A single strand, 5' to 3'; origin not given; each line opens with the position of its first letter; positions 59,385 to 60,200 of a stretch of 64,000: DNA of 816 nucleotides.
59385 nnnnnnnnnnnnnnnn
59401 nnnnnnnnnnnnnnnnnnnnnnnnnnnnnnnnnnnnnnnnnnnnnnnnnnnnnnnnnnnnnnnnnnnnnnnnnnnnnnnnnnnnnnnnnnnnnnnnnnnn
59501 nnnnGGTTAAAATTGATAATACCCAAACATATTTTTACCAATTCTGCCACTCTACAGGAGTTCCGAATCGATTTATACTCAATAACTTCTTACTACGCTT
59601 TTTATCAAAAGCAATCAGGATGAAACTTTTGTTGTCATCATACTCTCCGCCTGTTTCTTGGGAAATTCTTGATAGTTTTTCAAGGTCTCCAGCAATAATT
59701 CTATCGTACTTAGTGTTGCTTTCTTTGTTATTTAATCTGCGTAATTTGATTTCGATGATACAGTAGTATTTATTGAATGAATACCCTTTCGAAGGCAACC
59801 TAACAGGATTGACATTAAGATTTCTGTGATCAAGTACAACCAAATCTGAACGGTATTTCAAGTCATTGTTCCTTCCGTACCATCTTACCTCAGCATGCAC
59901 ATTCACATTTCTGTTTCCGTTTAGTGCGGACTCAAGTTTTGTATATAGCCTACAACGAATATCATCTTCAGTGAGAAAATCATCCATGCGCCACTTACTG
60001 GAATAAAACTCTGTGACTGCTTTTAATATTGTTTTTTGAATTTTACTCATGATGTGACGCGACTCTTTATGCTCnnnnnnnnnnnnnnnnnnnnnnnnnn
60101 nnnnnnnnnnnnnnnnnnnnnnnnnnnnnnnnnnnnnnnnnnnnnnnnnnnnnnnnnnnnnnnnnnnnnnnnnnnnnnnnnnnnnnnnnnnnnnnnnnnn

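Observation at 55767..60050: Two uncharacterised small genes inside the defense island (candidate novel defense or anti-defense components)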

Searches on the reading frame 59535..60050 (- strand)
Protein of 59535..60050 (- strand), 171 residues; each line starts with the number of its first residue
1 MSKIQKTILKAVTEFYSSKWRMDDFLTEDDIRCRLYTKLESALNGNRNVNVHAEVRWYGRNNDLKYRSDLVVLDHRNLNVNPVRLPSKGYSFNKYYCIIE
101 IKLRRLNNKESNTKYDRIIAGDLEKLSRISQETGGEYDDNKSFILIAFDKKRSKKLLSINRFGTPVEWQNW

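Call 4: search_protein_families(library=pfam, proteins=[window:59535-60050:-], max_evalue=1)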
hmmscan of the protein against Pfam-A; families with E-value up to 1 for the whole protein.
window:59535-60050:- (171 aa): 1 family
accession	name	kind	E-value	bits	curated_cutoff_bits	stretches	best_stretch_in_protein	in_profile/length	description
PF25018.1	HEAT_IPO9_c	-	0.071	12.9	27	1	3-54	198-249/264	Importin-9 central HEAT repeats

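Call 5: search_protein_families(library=padloc, proteins=[window:59535-60050:-], max_evalue=1)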
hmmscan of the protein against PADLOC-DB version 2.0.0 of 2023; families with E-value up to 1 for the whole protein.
window:59535-60050:- (171 aa): 0 families

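Call 6: search_protein_families(library=ncbifam, proteins=[window:59535-60050:-], max_evalue=10)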
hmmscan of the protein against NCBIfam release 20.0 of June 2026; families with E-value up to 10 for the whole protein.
window:59535-60050:- (171 aa): 1 family
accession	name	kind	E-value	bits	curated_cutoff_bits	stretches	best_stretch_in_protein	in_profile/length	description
NF038074.1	fam_STM4014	hypoth_equivalog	0.13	11.6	175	1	73-165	39-132/349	STM4014 family protein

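Call 7: search_protein_families(library=phrogs, proteins=[window:59535-60050:-], max_evalue=10)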
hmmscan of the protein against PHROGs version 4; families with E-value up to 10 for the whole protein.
window:59535-60050:- (171 aa): 1 family
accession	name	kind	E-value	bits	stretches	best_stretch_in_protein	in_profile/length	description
phrog_10583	-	unknown function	0.1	13.7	1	31-64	29-60/63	-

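Call 9: find_homologous_proteins(query=window:59535-60050:-, max_evalue=0.01)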
Query window:59535-60050:- (171 aa): 80 proteins with E <= 0.01 among 107 candidates.
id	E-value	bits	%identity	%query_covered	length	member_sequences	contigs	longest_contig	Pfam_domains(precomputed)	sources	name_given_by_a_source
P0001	1.7e-109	381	100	100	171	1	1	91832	-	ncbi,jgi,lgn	-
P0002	2.1e-57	212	57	100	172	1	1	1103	-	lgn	-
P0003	4.9e-51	191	54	100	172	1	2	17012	-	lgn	-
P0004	3.9e-46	175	48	98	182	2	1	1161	-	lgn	-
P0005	3.1e-45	172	49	98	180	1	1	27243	-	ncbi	-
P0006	7.6e-44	167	48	100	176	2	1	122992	-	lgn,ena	-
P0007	1.8e-43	166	49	98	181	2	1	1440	-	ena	-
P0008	3.2e-43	165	47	98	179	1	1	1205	-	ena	-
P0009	4.4e-43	165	51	100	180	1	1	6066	-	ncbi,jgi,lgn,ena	-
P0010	1.8e-42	163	51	100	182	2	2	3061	-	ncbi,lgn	-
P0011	1.9e-42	163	46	98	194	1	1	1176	-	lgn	-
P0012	2.9e-42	162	49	90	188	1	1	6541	-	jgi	-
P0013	5.1e-42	161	46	97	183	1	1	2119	-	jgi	-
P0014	1.2e-41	160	47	98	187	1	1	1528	-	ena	-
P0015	1.8e-41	160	46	100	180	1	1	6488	-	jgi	jgi:hypothetical protein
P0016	3.9e-41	159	47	99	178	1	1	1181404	-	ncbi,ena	-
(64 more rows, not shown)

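Call 15: search_solved_structures(query=A1, max_evalue=10, show_alignments=2)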
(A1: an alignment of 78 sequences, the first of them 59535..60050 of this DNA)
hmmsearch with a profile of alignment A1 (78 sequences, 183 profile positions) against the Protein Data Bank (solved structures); distinct sequences matched with E-value up to 10: 0.

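Call 17: find_encoding_contigs(protein=P0006, flank=8000, max_places=3)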
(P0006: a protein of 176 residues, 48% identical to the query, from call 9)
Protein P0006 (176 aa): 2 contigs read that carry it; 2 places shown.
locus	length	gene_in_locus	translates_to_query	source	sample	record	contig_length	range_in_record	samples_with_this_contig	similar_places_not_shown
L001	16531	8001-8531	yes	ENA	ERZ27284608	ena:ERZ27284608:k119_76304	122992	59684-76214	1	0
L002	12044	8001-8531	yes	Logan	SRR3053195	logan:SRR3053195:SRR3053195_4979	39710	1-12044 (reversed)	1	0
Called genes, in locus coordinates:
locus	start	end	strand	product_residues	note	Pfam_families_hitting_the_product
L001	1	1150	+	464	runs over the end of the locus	PF01566:Nramp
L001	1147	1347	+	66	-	-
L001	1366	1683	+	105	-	-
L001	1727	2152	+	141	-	PF00293:NUDIX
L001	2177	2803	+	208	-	PF00702:Hydrolase, PF13419:HAD_2, PF13242:Hydrolase_like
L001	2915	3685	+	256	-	-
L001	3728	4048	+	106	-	-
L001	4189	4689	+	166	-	PF02915:Rubrerythrin, PF21349:RUBY_RBDX (weak)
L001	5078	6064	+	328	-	PF02016:Peptidase_S66, PF17676:Peptidase_S66C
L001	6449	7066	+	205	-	-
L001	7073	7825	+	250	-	PF27235:AF_1680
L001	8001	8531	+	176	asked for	-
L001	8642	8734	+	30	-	-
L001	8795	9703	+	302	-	PF00892:EamA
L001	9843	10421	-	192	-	-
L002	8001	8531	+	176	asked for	-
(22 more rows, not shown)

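Call 18: find_encoding_contigs(protein=P0016, flank=8000, max_places=3)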
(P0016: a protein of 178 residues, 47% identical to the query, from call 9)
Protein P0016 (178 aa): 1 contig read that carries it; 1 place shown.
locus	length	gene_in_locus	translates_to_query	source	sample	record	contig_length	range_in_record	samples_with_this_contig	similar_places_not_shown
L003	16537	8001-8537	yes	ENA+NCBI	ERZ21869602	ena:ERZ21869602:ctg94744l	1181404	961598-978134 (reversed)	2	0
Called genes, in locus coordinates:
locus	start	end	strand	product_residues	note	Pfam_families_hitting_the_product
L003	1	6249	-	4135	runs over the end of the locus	PF09134:Invasin_D3, PF02369:Big_1 (weak), PF09134:Invasin_D3 (weak), PF18911:PKD_4, PF22352:K319L-like_PKD (weak), PF18911:PKD_4, PF00801:PKD (weak), PF18911:PKD_4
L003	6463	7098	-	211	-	-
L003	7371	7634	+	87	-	-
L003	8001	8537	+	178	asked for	-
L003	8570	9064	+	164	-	-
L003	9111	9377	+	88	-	PF01527:HTH_Tnp_1, PF13384:HTH_23 (weak), PF13518:HTH_28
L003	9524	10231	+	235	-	PF13276:HTH_21, PF00665:rve, PF13683:rve_3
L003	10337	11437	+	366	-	-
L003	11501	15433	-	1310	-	PF00873:ACR_tran, PF03176:MMPL (weak), PF00873:ACR_tran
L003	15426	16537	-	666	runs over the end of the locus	PF19335:HMBD, PF25917:BSH_RND (weak), PF25919:BSH_CusB, PF25973:BSH_CzcB, PF25869:3HB_CusB (faint), PF25954:Beta-barrel_RND_2, PF19335:HMBD, PF11827:DUF3347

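Call 19: find_encoding_contigs(protein=P0005, flank=8000, max_places=3)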
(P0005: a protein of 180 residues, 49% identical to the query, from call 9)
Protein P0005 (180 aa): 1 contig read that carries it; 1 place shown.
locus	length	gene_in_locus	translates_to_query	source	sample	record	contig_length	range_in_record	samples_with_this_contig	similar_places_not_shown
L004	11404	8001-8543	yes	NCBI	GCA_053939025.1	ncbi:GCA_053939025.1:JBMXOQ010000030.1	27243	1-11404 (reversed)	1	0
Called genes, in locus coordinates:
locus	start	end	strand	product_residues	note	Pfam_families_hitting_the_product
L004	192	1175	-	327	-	PF13593:SBF_like, PF01758:SBF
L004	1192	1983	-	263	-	PF01925:TauE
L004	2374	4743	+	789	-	PF01555:N6_N4_Mtase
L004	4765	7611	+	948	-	PF04851:ResIII, PF00270:DEAD (weak), PF18766:SWI2_SNF2, PF27151:YagJ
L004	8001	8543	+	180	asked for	-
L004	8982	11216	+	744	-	PF13166:AAA_13, PF13304:AAA_21 (faint), PF13166:AAA_13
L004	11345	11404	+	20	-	?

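Call 25: predict_structure(alignment_id=A1)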
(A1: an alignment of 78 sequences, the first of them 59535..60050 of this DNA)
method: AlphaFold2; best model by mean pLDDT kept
length: 171 residues; sequences in the alignment: 78
mean_pLDDT: 91.7   pTM: 0.88
mean pLDDT of the five models: 91.7, 90.0, 90.0, 89.8, 89.6
residues with pLDDT >= 90: 128; 70-90: 32; 50-70: 11; < 50: 0
segments of 3 or more residues with pLDDT < 50: none
pLDDT, mean of each block of 10 residues (from residue 1): 93 98 96 98 95 90 89 90 70 92 96 96 95 74 97 97 91 94
secondary structure, 60 per line:
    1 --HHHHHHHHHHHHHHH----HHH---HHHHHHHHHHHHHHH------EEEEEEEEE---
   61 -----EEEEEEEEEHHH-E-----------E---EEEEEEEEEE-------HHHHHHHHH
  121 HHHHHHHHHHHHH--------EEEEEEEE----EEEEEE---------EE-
elements in order: H3-17 H28-42 E49-57 E66-74 E95-104 H112-133 E142-149 E154-159

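Call 31: fold_search(model_id=the predicted structure, library=pdb)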
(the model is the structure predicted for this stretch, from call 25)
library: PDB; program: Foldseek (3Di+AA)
matches with E <= 10: 757; with E <= 0.001: 0
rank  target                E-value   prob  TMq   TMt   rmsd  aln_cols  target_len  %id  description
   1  8pv1_Cf               2.8e-03  0.15  0.15  0.11  18.0       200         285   11  Chaetomium thermophilum pre-60S State 6 - pre-5S rotation - L1 intermediate - composite structure (released 2023-11-15)
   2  4v1a_w                4.9e-03  0.60  0.28  0.16  14.6       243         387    9  Structure of the large subunit of the mammalian mitoribosome, part 2 of 2 (released 2014-10-08)
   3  8i9r_Cy               5.2e-03  0.15  0.17  0.12  17.9       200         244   11  Cryo-EM structure of a Chaetomium thermophilum pre-60S ribosomal subunit - State 5S RNP (released 2023-05-17)
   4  6q1h_G                5.5e-03  0.93  0.36  0.28   8.6       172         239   11  Structure of P. aeruginosa ATCC27853 NucC, cAAA-bound form (released 2019-12-25)
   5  5zyv_A                5.5e-03  0.69  0.30  0.27  15.5       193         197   14  Crystal structure of human MGME1 with single strand DNA2 and Ca2+ (released 2018-09-19)
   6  6q1h_A                6.2e-03  0.92  0.36  0.28   8.6       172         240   11  Structure of P. aeruginosa ATCC27853 NucC, cAAA-bound form (released 2019-12-25)
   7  4ic1_A                6.6e-03  0.63  0.28  0.25  13.7       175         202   14  Crystal structure of SSO0001 (released 2013-01-16)
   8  6p7p_B                7.1e-03  0.96  0.34  0.27   6.5       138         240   13  Structure of E. coli MS115-1 NucC, cAAA-bound form (released 2019-12-25)
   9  4ic1_D                9.1e-03  0.51  0.27  0.24  14.4       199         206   12  Crystal structure of SSO0001 (released 2013-01-16)
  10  7lvv_B                1.0e-02  0.95  0.38  0.09   8.3       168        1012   15  cryoEM structure DrdV-DNA complex (released 2021-03-17)
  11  6p7p_C                1.0e-02  0.92  0.38  0.29   8.1       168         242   11  Structure of E. coli MS115-1 NucC, cAAA-bound form (released 2019-12-25)
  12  2fkc_A                1.0e-02  0.16  0.18  0.14  15.3       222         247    9  Crystal Form I of Pre-Reactive Complex of Restriction Endonuclease HinP1I with Cognate DNA and Calcium Ion (released 2006-02-21)
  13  3ijm_B                1.1e-02  0.99  0.40  0.46   5.4       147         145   14  The structure of a restriction endonuclease-like fold superfamily protein from Spirosoma linguale. (released 2009-09-22)
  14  6p7p_A                1.2e-02  0.96  0.37  0.29   6.2       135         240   11  Structure of E. coli MS115-1 NucC, cAAA-bound form (released 2019-12-25)
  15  5zyt_A                1.2e-02  0.57  0.30  0.25  15.2       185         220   14  Crystal structure of human MGME1 with 3' overhang double strand DNA3 (released 2018-09-19)
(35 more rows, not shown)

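Call 38: find_related_loci(query=A1, collection=metagenome_contigs, flank=10000)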
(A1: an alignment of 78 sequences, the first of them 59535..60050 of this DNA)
Query A1 (171 aa) in metagenome_contigs; peptide patterns used: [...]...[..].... (x = any residue, [..] = any of these).
237 stretches matched a pattern; 95 encode a relative of the query (tblastn E <= 1e-3); the best 80 are kept; 80 distinct loci.
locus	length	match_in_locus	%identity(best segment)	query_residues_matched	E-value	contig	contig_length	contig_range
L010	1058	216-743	47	4-171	9e-53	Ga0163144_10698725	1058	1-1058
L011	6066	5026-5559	51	1-171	5e-48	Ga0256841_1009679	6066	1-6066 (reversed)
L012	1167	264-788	49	4-171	2e-50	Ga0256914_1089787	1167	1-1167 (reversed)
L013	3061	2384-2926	51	1-171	1e-47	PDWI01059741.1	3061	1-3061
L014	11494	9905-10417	47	8-171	1e-43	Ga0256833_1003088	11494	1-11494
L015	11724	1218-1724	47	4-164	1e-43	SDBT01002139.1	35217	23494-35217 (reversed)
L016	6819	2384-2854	51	1-147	8e-43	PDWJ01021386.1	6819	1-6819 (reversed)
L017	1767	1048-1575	44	5-171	5e-41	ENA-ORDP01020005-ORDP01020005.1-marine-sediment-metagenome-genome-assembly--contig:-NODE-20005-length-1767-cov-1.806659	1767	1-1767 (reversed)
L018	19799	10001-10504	44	8-171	9e-39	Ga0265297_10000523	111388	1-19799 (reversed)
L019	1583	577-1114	48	1-171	3e-37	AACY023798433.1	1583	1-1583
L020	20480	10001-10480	44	2-156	1e-34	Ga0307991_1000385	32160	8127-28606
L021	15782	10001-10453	43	4-152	1e-33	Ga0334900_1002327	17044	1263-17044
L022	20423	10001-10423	41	22-155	2e-30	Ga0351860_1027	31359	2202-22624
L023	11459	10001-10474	41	1-151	5e-29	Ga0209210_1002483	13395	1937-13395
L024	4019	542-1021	37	1-151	3e-29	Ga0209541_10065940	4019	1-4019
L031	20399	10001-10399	43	25-152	9e-28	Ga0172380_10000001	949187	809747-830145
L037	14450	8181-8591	42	23-152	3e-27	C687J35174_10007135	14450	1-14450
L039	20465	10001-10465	41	4-155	2e-27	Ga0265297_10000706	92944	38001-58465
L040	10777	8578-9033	42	25-170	5e-27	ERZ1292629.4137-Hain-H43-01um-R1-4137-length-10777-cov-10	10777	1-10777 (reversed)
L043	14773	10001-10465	40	2-153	1e-26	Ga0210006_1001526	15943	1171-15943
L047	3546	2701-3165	36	2-151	3e-26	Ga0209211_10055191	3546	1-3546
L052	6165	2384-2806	44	25-152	1e-25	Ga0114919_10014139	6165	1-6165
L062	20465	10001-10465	39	2-151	2e-24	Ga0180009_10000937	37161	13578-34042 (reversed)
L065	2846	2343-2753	41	25-151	4e-24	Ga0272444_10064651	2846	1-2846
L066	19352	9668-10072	44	23-151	9e-24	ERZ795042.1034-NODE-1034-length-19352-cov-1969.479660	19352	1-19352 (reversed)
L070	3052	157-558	42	23-151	2e-23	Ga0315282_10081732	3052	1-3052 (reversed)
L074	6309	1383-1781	41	25-151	9e-23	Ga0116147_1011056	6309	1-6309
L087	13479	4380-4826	39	5-151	5e-21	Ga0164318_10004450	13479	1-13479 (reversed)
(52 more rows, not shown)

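Call 39: find_related_loci(query=A1, collection=viral_contigs, flank=10000)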
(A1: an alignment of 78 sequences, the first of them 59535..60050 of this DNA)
Query A1 (171 aa) in viral_contigs; peptide patterns used: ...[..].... (x = any residue, [..] = any of these).
11 stretches matched a pattern, but none encodes a relative of the query by tblastn (E <= 1e-3).

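Call 41: search_protein_representatives(alignment_id=A1)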
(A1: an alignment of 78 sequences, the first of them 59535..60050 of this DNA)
Query: 78 sequences, 183 profile positions. Proteins with E-value up to 0.001 (for the whole library): 447; up to 1e-10: 252; up to 1e-30: 78. The best 150 are listed.
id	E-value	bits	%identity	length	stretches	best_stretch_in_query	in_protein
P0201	1.1e-59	217.3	-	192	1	3-181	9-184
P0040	2.3e-56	206.5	-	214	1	3-179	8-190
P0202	3.1e-56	206.1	-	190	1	2-180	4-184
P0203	2.2e-55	203.3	-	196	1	2-181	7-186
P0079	2.8e-55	203.0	-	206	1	4-180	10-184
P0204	2.1e-54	200.1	-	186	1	4-179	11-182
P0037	3.6e-54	199.4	-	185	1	2-169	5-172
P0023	8.7e-54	198.1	-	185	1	6-180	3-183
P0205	2.2e-53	196.8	-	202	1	4-177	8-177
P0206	2.3e-53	196.7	-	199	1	4-180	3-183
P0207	2.2e-52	193.5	-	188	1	2-181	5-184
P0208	3.1e-52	193.0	-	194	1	3-178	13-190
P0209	6.1e-52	192.1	-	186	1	5-177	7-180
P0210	1.2e-51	191.2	-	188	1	5-178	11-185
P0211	1.4e-51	190.9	-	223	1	8-171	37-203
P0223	1.2e-48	181.3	-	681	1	5-180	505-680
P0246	9.3e-42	158.9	-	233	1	10-177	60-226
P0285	1.2e-23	99.9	-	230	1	6-168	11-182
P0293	6.9e-23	97.4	-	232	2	51-166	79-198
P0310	6.4e-21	91.0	-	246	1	6-164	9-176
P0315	1.5e-20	89.7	-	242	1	7-177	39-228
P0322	3.8e-20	88.4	-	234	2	47-178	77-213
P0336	1.1e-18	83.7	-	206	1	4-167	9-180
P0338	2.0e-18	82.8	-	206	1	5-165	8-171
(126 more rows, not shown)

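Call 42: search_protein_families(library=pfam, proteins=[P0223, P0310, P0315, P0285, P0211, P0246, P0293, P0322, P0338, P0336], max_evalue=1)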
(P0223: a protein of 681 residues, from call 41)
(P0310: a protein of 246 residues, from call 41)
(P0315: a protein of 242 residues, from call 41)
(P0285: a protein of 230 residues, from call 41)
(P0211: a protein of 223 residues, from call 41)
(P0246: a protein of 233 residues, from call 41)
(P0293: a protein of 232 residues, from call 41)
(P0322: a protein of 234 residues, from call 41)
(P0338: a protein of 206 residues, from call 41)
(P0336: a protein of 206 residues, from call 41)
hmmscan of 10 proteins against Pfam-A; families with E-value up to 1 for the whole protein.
P0223 (681 aa): 1 family
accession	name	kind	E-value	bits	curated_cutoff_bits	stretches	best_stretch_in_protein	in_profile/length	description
PF18928.5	DUF5677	-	2.1e-16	60.9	27.1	1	291-436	4-158/166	Family of unknown function (DUF5677)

P0310 (246 aa): 0 families

P0315 (242 aa): 0 families

P0285 (230 aa): 0 families

P0211 (223 aa): 2 families
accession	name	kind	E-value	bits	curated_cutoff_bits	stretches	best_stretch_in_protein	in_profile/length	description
PF20707.3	bDLD2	-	0.014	16.3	25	1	160-205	30-73/93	Bacterial Death-like domain 2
PF22598.2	CdsD_PD2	-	0.09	13.1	27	1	9-30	34-55/61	CdsD, periplasmic PD2 domain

P0246 (233 aa): 0 families

P0293 (232 aa): 0 families

P0322 (234 aa): 1 family
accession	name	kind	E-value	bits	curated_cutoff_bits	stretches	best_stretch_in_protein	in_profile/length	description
PF06580.19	His_kinase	-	0.064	14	25.2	1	39-56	6-23/81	Histidine kinase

P0338 (206 aa): 1 family
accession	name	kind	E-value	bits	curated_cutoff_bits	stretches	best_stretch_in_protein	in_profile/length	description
PF08279.18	HTH_11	-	0.22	11.9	25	1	130-152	31-53/55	HTH domain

P0336 (206 aa): 0 families

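Call 46: search_protein_families(library=pfam, proteins=[L062:6279-9983:+, L062:10586-11728:+, L062:11725-12231:+, L062:12197-15421:+, L043:3304-6495:+, L043:6501-9977:+, L037:5206-6843:+, L074:2087-4237:+], max_evalue=0.01)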
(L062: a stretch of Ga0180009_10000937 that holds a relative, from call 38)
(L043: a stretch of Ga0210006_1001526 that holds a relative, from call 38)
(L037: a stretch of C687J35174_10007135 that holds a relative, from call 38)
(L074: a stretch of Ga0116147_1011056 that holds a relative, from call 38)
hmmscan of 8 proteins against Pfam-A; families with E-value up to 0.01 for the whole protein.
L062:6279-9983:+ (1234 aa): 3 families
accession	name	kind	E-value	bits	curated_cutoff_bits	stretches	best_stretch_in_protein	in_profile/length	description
PF07669.17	Eco57I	-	1.3e-26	94.1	25.3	1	483-804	2-171/171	Eco57I restriction-modification methylase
PF20473.4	MmeI_Mtase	-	4e-10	39.7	27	1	417-523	3-105/259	MmeI, DNA-methyltransferase domain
PF01170.24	UPF0020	-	0.00016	21.9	22.3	0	431-489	26-84/197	RMKL-like, methyltransferase domain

L062:10586-11728:+ (380 aa): 2 families
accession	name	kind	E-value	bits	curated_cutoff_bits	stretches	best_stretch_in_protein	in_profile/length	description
PF06114.19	Peptidase_M78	-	9.4e-17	61.4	22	1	183-293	12-120/123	IrrE N-terminal-like domain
PF14247.12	DUF4344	-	0.0053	17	29.6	1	203-263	83-139/220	Putative metallopeptidase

L062:11725-12231:+ (168 aa): 1 family
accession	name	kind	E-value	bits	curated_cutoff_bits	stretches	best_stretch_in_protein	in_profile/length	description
PF14367.12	DUF4411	-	3.3e-31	108.7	23.5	1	8-168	1-159/159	Domain of unknown function (DUF4411)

L062:12197-15421:+ (1074 aa): 8 families
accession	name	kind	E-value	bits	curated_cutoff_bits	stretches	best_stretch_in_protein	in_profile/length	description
PF00271.37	Helicase_C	-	4.7e-25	88.4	23.5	1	658-766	8-110/110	Helicase conserved C-terminal domain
PF13091.12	PLDc_2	-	7.6e-10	39.2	27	1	40-183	9-132/132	PLD-like domain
PF00270.35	DEAD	-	6.6e-09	36.1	26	1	339-396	114-162/167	DEAD/DEAH box helicase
PF00176.29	SNF2-rel_dom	-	2.8e-08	33.6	24.9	1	266-491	19-257/290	SNF2-related domain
PF04851.21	ResIII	-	4.5e-07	30.4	22.5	1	244-395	2-163/164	Type III restriction enzyme, res subunit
PF00004.35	AAA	-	0.00086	20.2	21.2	0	273-394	7-109/131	ATPase family associated with various cellular activities (AAA)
PF09565.16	RE_NgoFVII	-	0.0017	18.1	23.8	1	101-164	58-131/162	NgoFVII restriction endonuclease N-terminal PLD domain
PF13401.12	AAA_22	-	0.0041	17.9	27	0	272-382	13-113/130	AAA domain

L043:3304-6495:+ (1063 aa): 7 families
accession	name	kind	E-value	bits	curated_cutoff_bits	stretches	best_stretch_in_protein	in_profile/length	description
PF00271.37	Helicase_C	-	1.3e-21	77.4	23.5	1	662-765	13-109/110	Helicase conserved C-terminal domain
PF04851.21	ResIII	-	4.5e-09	36.9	22.5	1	339-385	119-163/164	Type III restriction enzyme, res subunit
PF13091.12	PLDc_2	-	4e-08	33.6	27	1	44-194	28-132/132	PLD-like domain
PF00176.29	SNF2-rel_dom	-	3.8e-07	29.9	24.9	1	330-469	112-230/290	SNF2-related domain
PF20720.3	nSTAND3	-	0.00081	19.6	27.2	0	259-295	5-41/155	Novel STAND NTPase 3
PF09565.16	RE_NgoFVII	-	0.00083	19.1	23.8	1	122-185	78-140/162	NgoFVII restriction endonuclease N-terminal PLD domain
PF13307.12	Helicase_C_2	-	0.0012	19.4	25.3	1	663-771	8-116/170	Helicase C-terminal domain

L043:6501-9977:+ (1158 aa): 4 families
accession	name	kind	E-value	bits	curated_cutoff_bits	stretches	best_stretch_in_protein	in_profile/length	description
PF07669.17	Eco57I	-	2.4e-30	106.3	25.3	1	541-845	1-156/171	Eco57I restriction-modification methylase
PF02384.22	N6_Mtase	-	4e-12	46.5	20.4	1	755-884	118-245/311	N-6 DNA Methylase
PF20473.4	MmeI_Mtase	-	1.5e-07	31.3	27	1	479-567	12-89/259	MmeI, DNA-methyltransferase domain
PF12950.13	TaqI_C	-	0.00031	21.4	26.5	1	975-1091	22-118/118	TaqI-like C-terminal specificity domain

L037:5206-6843:+ (545 aa): 2 families
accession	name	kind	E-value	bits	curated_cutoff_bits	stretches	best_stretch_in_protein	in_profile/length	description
PF01935.23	DUF87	-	1.5e-18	68.2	23.2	1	154-401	1-219/220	Helicase HerA, central domain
PF05707.18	Zot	-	1e-06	28.8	20.3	1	335-478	9-141/197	Zonular occludens toxin (Zot)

L074:2087-4237:+ (716 aa): 7 families
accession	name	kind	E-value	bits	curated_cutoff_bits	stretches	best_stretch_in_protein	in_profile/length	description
PF07693.20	KAP_NTPase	-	5.1e-53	180.7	20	1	18-308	1-287/293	KAP family P-loop domain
PF13401.12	AAA_22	-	1.1e-08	35.9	27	1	41-208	9-109/130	AAA domain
PF13191.12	AAA_16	-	3.4e-07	31.3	32.6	1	40-205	27-158/167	AAA ATPase domain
PF24883.2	NPHP3_N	-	2.1e-06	28.5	24.8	0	35-112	20-91/164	Nephrocystin 3, N-terminal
PF00931.28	NB-ARC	-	0.0024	17.6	23.5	0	34-193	15-114/248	NB-ARC domain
PF10483.15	Elong_Iki1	-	0.005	16.8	22.5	0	160-230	68-134/292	Elongator subunit Iki1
PF01637.24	ATPase_2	-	0.0098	16.2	33.2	1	36-207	19-136/225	ATPase domain predominantly from Archaea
